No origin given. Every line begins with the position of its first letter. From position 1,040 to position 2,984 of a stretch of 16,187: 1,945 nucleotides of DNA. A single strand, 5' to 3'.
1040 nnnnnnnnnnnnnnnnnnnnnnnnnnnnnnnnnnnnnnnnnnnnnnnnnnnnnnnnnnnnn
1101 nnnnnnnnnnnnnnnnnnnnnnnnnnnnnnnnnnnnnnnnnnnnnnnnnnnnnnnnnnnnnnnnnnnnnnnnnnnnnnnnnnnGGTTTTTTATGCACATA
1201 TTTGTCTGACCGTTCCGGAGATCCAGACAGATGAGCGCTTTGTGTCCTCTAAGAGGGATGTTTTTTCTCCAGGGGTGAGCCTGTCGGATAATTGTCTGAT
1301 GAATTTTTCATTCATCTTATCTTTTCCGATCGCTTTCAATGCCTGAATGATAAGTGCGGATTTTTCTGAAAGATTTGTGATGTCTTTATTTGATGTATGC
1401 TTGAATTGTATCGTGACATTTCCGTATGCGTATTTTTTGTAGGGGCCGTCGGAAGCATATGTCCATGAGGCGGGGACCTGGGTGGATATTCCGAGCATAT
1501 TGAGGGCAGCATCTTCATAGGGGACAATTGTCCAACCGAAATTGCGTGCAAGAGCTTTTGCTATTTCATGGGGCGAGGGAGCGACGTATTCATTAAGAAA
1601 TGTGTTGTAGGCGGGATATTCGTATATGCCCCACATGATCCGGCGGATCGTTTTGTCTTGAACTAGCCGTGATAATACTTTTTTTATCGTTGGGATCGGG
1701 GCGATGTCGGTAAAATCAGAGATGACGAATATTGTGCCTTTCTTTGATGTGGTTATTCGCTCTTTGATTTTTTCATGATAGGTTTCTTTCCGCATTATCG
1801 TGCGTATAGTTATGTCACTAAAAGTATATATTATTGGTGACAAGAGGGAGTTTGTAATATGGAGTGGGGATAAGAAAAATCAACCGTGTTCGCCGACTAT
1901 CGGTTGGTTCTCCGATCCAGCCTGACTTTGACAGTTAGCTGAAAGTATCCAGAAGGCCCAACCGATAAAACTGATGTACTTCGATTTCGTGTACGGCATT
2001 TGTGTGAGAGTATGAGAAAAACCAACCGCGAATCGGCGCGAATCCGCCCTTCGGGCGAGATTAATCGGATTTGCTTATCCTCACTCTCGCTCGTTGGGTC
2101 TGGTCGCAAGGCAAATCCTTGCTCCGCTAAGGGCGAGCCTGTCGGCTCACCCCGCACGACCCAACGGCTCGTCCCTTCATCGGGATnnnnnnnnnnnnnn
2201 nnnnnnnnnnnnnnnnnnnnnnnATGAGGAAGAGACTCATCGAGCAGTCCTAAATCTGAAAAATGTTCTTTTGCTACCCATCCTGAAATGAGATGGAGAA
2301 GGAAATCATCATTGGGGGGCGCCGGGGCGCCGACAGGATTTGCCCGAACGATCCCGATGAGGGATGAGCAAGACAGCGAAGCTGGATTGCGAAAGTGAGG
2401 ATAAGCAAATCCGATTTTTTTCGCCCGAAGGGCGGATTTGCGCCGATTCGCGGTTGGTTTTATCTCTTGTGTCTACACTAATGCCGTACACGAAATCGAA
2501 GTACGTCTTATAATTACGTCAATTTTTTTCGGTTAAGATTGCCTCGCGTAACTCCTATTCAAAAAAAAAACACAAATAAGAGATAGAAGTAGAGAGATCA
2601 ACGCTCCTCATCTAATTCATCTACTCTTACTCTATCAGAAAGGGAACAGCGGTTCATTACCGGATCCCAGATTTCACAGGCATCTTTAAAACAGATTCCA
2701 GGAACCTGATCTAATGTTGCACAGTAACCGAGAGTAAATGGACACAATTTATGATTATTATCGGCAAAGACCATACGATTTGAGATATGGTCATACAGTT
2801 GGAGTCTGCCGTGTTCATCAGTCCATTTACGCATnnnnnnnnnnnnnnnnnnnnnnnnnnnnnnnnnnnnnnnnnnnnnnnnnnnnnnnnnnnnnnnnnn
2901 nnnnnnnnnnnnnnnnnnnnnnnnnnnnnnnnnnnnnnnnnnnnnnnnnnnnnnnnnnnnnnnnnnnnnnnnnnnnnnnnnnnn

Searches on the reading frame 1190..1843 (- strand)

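Call 5: search_protein_families(library=ncbifam, proteins=[window:1190-1843:-], max_evalue=1)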
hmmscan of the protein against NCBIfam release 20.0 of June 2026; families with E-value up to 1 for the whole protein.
window:1190-1843:- (217 aa): 2 families
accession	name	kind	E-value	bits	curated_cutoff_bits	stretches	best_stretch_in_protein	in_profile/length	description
NF047376.1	TAA_AbiEi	equivalog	1.2e-05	25.1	150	1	37-155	19-135/172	type IV toxin-antitoxin system AbiEi family antitoxin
TIGR04014.1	B12_SAM_MJ_0865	equivalog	0.035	12.9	360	1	1-66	5-70/434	methyl-coenzyme M reductase glutamine C-methyltransferase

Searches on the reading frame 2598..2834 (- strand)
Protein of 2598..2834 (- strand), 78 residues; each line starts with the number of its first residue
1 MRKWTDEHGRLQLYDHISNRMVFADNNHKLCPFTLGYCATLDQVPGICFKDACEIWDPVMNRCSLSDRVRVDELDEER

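Call 3: search_protein_families(library=pfam, proteins=[window:2598-2834:-], max_evalue=1)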
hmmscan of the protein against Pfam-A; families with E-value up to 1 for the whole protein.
window:2598-2834:- (78 aa): 0 families

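Call 5: search_protein_families(library=ncbifam, proteins=[window:2598-2834:-], max_evalue=1)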
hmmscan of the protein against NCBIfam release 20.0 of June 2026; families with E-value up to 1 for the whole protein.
window:2598-2834:- (78 aa): 0 families

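Call 6: search_protein_families(library=padloc, proteins=[window:2598-2834:-], max_evalue=1)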
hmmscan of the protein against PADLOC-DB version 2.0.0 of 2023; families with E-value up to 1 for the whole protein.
window:2598-2834:- (78 aa): 0 families
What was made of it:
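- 2598..2834 (-): Small Cys-containing ORF (78 aa) that follows the SPFH gene. It is conserved in Methanocorpusculum-type loci. Function is unknown. No family hit (calls 3, 5, 6).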
